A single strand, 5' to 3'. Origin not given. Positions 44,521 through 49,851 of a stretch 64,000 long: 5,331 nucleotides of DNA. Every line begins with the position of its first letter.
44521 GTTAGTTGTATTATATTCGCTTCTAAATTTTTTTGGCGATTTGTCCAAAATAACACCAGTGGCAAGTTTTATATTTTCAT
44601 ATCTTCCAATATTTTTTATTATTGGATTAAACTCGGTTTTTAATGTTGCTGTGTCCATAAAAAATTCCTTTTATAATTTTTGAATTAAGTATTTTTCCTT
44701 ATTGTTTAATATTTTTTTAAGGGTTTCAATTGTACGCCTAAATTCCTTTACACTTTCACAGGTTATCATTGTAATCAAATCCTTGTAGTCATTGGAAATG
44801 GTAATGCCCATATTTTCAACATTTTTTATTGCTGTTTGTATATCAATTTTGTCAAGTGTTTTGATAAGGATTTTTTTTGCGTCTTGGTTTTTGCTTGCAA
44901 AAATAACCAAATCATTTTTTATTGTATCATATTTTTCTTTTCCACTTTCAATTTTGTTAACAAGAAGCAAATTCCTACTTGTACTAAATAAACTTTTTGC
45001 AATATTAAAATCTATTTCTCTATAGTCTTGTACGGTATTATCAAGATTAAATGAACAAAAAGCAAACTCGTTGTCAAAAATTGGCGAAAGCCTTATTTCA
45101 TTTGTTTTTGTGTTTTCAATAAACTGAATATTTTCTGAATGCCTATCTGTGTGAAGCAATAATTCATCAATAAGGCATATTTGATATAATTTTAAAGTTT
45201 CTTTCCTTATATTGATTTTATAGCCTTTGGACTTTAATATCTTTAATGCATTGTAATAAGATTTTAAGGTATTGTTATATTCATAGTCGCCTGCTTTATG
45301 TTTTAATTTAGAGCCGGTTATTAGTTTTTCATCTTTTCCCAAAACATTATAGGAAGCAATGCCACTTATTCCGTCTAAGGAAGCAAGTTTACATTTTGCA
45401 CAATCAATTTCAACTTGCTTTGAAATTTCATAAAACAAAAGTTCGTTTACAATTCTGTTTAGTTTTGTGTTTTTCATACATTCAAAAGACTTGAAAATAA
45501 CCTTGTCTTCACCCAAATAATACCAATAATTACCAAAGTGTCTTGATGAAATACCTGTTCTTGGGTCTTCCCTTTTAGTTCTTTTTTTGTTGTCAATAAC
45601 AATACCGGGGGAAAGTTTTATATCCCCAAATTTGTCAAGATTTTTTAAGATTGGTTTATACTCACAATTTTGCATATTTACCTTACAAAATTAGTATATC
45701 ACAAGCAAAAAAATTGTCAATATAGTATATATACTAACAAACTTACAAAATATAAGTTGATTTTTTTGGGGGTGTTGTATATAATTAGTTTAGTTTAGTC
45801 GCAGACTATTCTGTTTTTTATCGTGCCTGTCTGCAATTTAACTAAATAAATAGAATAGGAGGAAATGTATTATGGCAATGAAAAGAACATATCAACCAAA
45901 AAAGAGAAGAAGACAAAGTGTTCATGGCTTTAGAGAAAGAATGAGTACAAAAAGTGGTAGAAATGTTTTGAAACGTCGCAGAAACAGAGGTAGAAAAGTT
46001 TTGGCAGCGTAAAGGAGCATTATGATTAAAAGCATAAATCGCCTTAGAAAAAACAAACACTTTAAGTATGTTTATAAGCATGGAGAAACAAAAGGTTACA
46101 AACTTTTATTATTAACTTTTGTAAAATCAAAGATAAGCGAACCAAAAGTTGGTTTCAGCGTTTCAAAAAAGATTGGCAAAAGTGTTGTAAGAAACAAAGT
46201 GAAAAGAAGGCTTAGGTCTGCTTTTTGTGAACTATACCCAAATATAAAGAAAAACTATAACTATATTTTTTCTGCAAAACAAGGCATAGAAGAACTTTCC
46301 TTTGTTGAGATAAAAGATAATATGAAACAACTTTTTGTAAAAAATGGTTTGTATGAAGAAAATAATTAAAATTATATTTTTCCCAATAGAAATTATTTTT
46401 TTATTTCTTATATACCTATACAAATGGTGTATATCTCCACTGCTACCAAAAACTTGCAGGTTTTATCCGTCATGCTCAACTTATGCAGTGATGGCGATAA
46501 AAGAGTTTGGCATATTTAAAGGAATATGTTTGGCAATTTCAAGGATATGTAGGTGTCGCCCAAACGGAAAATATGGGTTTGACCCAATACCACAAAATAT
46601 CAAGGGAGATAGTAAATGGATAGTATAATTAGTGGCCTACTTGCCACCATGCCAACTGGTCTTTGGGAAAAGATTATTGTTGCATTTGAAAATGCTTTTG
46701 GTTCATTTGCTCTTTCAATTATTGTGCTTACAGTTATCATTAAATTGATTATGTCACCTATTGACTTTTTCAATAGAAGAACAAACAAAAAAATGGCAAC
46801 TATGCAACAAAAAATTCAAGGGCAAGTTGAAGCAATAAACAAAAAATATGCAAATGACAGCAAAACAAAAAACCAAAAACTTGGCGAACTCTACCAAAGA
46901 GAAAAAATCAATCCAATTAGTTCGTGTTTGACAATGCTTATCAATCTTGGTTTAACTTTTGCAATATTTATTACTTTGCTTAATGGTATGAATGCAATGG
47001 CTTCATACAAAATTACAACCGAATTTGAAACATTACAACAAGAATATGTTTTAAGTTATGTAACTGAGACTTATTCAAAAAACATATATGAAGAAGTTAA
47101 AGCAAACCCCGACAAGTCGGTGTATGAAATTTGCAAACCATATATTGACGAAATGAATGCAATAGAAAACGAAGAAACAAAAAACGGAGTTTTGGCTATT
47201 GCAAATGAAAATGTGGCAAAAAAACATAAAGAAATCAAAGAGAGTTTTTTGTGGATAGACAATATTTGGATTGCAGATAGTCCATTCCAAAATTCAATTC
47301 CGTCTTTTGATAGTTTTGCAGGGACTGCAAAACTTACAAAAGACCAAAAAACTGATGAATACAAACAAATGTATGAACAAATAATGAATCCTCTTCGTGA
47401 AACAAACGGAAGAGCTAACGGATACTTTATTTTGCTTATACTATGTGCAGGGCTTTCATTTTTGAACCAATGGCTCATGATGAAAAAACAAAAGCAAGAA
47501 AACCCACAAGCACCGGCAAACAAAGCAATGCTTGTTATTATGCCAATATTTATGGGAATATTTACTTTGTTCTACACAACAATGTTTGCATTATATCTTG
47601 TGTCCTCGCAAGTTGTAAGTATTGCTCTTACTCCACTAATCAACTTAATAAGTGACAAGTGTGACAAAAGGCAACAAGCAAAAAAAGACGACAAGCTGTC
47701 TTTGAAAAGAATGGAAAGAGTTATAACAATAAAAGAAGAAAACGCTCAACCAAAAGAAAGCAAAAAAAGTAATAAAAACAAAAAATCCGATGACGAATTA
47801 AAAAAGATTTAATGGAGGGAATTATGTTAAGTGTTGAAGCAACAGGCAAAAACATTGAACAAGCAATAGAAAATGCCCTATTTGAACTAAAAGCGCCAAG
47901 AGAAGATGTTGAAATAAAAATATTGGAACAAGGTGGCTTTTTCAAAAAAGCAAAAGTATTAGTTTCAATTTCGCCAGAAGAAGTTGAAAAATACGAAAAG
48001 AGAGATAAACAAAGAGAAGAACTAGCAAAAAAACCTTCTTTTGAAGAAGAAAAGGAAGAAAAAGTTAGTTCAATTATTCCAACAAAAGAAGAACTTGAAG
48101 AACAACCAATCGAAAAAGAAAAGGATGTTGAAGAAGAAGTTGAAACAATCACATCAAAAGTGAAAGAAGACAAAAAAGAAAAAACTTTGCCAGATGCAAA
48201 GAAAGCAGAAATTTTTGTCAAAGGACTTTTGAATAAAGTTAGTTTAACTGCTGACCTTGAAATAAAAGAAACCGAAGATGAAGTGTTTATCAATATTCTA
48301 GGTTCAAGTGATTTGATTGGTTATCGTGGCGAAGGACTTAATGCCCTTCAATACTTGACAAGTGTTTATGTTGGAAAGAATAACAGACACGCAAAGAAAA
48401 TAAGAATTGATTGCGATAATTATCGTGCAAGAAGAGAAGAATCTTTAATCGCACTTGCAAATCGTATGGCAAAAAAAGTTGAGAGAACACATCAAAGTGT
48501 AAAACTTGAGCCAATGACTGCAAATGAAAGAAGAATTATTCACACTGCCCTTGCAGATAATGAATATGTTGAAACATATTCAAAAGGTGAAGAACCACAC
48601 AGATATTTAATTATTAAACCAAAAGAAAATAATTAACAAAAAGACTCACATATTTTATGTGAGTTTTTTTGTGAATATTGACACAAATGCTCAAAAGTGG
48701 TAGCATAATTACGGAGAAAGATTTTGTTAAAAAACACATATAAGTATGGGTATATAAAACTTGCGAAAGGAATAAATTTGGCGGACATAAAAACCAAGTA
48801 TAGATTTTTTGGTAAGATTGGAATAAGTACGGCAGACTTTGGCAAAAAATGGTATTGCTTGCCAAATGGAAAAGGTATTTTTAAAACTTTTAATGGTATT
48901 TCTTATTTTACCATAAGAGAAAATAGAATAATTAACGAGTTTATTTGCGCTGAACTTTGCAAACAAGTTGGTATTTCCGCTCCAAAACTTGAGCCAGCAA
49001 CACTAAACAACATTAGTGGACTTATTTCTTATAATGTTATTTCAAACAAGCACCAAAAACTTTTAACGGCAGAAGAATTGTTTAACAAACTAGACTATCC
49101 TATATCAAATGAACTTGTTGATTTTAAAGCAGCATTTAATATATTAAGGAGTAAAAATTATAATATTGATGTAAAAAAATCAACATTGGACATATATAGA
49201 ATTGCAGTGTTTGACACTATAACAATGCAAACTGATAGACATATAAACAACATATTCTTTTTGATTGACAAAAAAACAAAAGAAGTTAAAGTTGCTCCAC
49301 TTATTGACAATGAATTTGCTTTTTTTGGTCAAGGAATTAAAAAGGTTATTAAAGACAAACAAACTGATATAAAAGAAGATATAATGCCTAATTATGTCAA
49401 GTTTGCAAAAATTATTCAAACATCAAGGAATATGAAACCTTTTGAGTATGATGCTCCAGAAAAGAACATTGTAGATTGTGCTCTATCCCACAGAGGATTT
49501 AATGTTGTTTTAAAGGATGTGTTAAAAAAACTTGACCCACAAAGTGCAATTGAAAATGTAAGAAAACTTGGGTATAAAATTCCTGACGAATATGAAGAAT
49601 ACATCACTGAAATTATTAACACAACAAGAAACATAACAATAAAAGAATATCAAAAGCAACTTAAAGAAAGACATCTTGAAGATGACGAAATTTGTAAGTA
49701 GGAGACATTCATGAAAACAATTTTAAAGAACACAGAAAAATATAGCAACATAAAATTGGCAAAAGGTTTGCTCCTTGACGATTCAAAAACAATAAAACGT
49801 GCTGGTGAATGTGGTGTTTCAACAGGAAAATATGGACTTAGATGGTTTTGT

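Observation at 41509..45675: Operon-like block: two tandem HipA/PI3-4K-like kinases followed by two exported proteins, with no antitoxin-like partner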

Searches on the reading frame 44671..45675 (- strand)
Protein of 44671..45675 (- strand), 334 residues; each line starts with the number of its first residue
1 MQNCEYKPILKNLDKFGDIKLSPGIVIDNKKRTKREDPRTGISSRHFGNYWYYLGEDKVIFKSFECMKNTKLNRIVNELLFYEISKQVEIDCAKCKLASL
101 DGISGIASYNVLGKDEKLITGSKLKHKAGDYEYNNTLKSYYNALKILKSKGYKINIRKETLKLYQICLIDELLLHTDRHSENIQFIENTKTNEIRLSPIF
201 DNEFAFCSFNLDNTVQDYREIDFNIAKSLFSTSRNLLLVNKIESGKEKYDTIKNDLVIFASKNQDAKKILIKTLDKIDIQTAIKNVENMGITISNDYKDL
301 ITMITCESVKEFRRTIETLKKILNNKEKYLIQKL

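Call 3: search_protein_families(library=pfam, proteins=[window:44671-45675:-], max_evalue=1)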
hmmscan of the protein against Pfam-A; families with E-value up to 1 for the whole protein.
window:44671-45675:- (334 aa): 3 families
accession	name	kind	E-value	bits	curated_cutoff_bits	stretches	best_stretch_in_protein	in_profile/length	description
PF07804.18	HipA_C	-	2.4e-08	34.3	30.5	1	57-208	21-165/213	HipA-like C-terminal domain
PF05214.17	Baculo_p33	-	0.00069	19.9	25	1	159-223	162-225/247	Baculovirus P33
PF16590.10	ESP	-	0.076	13.7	22.7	1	254-304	26-71/91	Exocrine gland-secreting peptide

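Call 9: search_protein_families(library=ncbifam, proteins=[window:44671-45675:-], max_evalue=0.1)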
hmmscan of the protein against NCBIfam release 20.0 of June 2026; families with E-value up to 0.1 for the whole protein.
window:44671-45675:- (334 aa): 0 families

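Call 29: search_protein_families(library=padloc, proteins=[window:44671-45675:-], max_evalue=0.1)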
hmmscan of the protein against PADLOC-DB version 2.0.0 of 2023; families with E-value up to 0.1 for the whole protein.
window:44671-45675:- (334 aa): 5 families
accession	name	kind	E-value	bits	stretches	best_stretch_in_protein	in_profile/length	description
PDLC04339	PDC-M03A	-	3.3e-18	64.1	1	64-314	37-286/293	-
PDLC04340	PDC-M03A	-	3.5e-17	60.8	1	70-304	42-264/280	-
PDLC04342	PDC-M03A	-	5e-14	50.6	1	58-218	36-206/299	-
PDLC04344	PDC-M03A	-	2.7e-12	44.7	1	50-281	27-266/305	-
PDLC04345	PDC-M03A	-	3.5e-09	34.3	1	61-219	37-206/302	-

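Call 67: search_protein_families(library=phrogs, proteins=[window:44671-45675:-], max_evalue=0.01)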
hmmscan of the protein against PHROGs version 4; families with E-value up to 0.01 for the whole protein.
window:44671-45675:- (334 aa): 1 family
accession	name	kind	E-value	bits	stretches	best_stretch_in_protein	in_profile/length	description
phrog_8728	-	unknown function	3e-11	43.9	1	50-312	24-302/307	-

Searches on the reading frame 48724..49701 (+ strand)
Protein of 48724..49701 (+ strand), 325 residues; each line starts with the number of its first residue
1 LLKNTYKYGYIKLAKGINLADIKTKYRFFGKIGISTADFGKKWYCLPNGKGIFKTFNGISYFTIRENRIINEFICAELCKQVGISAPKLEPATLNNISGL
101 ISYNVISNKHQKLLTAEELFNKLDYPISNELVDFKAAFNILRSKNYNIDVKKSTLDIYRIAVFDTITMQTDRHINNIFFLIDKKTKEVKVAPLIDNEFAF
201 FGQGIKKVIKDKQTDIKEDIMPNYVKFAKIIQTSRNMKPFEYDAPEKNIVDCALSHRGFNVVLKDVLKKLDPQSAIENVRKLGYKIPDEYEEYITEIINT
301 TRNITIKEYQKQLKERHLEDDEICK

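Call 3: search_protein_families(library=pfam, proteins=[window:48724-49701:+], max_evalue=1)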
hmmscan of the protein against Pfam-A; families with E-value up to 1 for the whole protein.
window:48724-49701:+ (325 aa): 3 families
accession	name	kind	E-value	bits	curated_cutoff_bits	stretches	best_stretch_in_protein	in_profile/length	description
PF07804.18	HipA_C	-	2.6e-06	27.7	30.5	1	52-199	24-162/213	HipA-like C-terminal domain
PF20613.4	HipA_2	-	0.0019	17.9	27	1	66-203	35-155/240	HipA-like kinase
PF02637.23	GatB_Yqey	-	0.25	11.7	27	0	69-116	20-67/148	GatB domain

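Call 9: search_protein_families(library=ncbifam, proteins=[window:48724-49701:+], max_evalue=0.1)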
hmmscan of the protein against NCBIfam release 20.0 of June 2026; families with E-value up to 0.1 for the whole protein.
window:48724-49701:+ (325 aa): 0 families

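Call 29: search_protein_families(library=padloc, proteins=[window:48724-49701:+], max_evalue=0.1)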
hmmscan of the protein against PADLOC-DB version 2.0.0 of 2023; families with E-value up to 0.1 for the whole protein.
window:48724-49701:+ (325 aa): 6 families
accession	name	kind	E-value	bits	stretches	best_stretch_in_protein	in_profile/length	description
PDLC04340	PDC-M03A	-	1.8e-13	48.6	1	67-310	45-277/280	-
PDLC04339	PDC-M03A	-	4.8e-09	34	1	50-199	34-177/293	-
PDLC04344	PDC-M03A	-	1e-07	29.8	1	41-195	26-187/305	-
PDLC04342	PDC-M03A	-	2.5e-05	22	1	70-199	55-193/299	-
PDLC04345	PDC-M03A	-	2.8e-05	21.5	1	71-229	53-222/302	-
PDLC04338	PDC-M03A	-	0.00044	17.3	1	65-214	153-314/428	-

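Call 67: search_protein_families(library=phrogs, proteins=[window:48724-49701:+], max_evalue=0.01)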
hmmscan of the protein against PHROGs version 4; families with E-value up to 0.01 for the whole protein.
window:48724-49701:+ (325 aa): 2 families
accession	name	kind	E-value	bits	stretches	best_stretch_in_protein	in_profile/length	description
phrog_3162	-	unknown function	3.3e-07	31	1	65-314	39-239/247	-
phrog_8728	-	unknown function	1.1e-05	25.6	1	72-208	51-203/307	-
